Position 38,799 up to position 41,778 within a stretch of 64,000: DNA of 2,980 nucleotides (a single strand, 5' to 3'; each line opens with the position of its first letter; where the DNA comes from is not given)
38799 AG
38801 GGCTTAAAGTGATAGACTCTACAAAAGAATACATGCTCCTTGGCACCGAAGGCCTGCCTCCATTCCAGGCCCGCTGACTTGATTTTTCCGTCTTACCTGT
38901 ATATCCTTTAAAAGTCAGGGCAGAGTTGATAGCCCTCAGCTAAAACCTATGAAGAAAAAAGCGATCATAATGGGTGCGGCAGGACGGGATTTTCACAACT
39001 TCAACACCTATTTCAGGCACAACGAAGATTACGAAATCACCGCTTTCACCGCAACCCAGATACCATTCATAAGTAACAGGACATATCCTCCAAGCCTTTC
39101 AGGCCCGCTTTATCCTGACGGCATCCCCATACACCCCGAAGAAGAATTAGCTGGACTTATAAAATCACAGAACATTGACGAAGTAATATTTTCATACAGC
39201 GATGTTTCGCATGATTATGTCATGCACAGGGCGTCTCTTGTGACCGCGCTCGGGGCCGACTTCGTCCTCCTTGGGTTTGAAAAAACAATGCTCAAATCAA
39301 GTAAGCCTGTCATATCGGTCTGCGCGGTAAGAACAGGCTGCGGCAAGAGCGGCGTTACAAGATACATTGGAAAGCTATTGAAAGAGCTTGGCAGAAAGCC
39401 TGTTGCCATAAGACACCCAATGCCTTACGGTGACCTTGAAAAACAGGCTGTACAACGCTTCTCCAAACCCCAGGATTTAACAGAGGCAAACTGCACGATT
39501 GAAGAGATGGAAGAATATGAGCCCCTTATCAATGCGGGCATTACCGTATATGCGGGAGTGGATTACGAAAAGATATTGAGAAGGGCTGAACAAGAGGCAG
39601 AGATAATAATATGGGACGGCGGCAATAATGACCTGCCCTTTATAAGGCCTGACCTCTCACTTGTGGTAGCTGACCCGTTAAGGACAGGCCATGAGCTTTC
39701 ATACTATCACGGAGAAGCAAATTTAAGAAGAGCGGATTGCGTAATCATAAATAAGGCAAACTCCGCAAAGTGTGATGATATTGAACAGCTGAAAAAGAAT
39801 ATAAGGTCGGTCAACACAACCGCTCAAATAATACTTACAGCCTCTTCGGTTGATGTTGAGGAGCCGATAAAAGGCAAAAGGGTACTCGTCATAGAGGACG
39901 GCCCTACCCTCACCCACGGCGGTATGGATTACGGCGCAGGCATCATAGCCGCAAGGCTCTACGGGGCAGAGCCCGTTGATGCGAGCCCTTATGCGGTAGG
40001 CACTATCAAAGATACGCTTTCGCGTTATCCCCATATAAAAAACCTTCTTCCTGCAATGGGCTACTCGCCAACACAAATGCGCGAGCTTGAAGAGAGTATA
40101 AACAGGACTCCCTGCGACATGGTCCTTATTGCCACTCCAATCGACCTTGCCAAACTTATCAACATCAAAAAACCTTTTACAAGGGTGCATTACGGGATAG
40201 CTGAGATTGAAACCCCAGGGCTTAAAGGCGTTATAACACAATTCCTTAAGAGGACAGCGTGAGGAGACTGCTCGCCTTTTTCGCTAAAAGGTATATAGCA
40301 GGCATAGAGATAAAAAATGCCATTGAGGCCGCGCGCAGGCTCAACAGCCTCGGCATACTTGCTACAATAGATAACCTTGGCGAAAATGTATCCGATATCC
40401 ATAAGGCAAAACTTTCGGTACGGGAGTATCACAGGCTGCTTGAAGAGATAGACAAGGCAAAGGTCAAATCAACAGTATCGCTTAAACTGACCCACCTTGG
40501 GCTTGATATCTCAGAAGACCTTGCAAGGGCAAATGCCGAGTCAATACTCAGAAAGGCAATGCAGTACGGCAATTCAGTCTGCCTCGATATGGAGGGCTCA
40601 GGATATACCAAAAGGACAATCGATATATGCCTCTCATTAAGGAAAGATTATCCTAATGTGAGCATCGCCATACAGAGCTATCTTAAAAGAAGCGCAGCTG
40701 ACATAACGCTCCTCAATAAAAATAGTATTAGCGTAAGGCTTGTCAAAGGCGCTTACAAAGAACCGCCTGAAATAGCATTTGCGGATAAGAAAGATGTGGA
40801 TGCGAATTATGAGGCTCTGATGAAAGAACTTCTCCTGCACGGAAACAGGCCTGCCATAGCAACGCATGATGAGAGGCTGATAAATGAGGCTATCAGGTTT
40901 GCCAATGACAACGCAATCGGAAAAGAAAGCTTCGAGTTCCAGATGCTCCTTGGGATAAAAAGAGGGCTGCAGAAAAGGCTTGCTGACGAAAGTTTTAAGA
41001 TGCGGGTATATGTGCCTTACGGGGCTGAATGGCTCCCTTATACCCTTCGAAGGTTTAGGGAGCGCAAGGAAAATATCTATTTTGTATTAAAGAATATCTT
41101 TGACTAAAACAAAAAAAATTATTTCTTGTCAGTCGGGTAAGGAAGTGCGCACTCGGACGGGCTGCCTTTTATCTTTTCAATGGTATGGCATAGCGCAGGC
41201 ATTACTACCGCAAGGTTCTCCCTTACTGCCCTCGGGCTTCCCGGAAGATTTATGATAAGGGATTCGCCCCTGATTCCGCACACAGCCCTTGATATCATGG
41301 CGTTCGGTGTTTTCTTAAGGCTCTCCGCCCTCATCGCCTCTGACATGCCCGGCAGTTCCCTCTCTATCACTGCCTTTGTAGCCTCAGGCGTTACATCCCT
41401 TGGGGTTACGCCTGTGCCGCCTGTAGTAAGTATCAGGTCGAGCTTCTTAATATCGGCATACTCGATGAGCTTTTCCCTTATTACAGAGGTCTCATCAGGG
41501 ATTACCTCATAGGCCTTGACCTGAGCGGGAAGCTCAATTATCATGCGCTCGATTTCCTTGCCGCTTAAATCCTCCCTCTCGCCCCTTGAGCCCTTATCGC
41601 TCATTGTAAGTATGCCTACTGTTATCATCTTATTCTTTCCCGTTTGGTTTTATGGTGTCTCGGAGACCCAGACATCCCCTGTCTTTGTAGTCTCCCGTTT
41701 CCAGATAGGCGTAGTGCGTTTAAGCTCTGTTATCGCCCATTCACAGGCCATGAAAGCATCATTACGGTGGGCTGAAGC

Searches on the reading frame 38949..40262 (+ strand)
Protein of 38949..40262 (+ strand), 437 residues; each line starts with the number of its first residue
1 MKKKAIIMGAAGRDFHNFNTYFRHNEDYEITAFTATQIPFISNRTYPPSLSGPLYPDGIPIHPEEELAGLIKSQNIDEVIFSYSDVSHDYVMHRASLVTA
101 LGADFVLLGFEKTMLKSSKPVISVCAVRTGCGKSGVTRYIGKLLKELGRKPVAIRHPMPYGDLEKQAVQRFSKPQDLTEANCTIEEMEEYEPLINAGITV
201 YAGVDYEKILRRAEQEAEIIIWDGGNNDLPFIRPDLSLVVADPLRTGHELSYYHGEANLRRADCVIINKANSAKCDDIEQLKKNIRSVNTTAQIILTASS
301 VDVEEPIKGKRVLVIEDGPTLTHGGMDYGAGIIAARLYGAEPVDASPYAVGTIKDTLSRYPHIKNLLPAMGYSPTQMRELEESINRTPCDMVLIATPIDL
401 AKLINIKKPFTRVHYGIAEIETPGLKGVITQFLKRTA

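Call 7: search_protein_families(library=pfam, proteins=[window:38949-40262:+], max_evalue=0.001)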
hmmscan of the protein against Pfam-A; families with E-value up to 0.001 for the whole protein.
window:38949-40262:+ (437 aa): 0 families

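Call 8: search_protein_families(library=ncbifam, proteins=[window:38949-40262:+], max_evalue=0.00001)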
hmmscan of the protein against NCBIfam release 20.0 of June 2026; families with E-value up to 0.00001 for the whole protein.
window:38949-40262:+ (437 aa): 0 families

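Call 21: search_protein_families(library=pfam, proteins=[window:38949-40262:+], max_evalue=0.01)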
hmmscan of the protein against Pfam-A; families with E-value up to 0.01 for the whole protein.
window:38949-40262:+ (437 aa): 2 families
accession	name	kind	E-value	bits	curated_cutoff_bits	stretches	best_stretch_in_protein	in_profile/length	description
PF02492.25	cobW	-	0.0023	18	20.7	1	237-295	118-179/180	CobW/HypB/UreG, nucleotide-binding domain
PF02606.20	LpxK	-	0.0038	16.8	27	0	115-295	31-212/328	Tetraacyldisaccharide-1-P 4'-kinase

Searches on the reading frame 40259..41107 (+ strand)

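Call 7: search_protein_families(library=pfam, proteins=[window:40259-41107:+], max_evalue=0.001)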
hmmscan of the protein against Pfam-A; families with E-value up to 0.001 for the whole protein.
window:40259-41107:+ (282 aa): 1 family
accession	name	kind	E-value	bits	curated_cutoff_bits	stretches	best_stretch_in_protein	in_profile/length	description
PF01619.24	Pro_dh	-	6.7e-37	128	27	1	22-276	2-276/278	Proline dehydrogenase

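Call 8: search_protein_families(library=ncbifam, proteins=[window:40259-41107:+], max_evalue=0.00001)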
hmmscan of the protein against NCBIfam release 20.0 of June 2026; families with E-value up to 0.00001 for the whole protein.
window:40259-41107:+ (282 aa): 3 families
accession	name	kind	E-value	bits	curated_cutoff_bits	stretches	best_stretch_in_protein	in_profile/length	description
NF045947.1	ProDh_Thermus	equivalog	2e-76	257.1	500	1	9-280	32-304/307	proline dehydrogenase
NF008869.0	PRK11904.1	equivalog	1.4e-18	66.2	747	1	2-277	170-481/1042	bifunctional proline dehydrogenase/L-glutamate gamma-semialdehyde dehydrogenase PutA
NF008772.0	PRK11809.1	equivalog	4.9e-06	24.4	1750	0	8-276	255-567/1318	trifunctional transcriptional regulator/proline dehydrogenase/L-glutamate gamma-semialdehyde dehydrogenase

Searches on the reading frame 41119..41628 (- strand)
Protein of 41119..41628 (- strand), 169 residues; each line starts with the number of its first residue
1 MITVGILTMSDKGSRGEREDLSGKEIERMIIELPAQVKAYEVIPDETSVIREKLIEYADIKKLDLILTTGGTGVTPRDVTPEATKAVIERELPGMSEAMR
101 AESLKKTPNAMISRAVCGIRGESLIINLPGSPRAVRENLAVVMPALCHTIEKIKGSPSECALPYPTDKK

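Call 7: search_protein_families(library=pfam, proteins=[window:41119-41628:-], max_evalue=0.001)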
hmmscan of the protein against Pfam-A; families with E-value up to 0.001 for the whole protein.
window:41119-41628:- (169 aa): 1 family
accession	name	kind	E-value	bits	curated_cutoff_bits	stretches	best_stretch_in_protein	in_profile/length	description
PF00994.29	MoCF_biosynth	-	1.6e-32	112.7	26.6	1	5-146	1-142/144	Probable molybdopterin binding domain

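Call 8: search_protein_families(library=ncbifam, proteins=[window:41119-41628:-], max_evalue=0.00001)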
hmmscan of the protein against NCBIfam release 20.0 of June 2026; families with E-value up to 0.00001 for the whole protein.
window:41119-41628:- (169 aa): 4 families
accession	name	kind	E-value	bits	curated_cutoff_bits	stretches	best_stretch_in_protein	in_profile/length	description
NF006932.0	PRK09417.1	equivalog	6.9e-47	159.4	158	1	2-142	4-146/193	molybdopterin adenylyltransferase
NF002947.1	PRK03604.1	equivalog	9.9e-47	159.6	285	1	5-156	149-299/301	bifunctional molybdenum cofactor biosynthesis protein MoaC/MoaB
TIGR00177.1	molyb_syn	domain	1.9e-37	128.5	85.35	1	2-143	2-146/148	molybdenum cofactor synthesis domain-containing protein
TIGR02667.1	moaB_proteo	equivalog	1.8e-27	96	222.4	1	2-142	5-144/163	molybdenum cofactor biosynthesis protein B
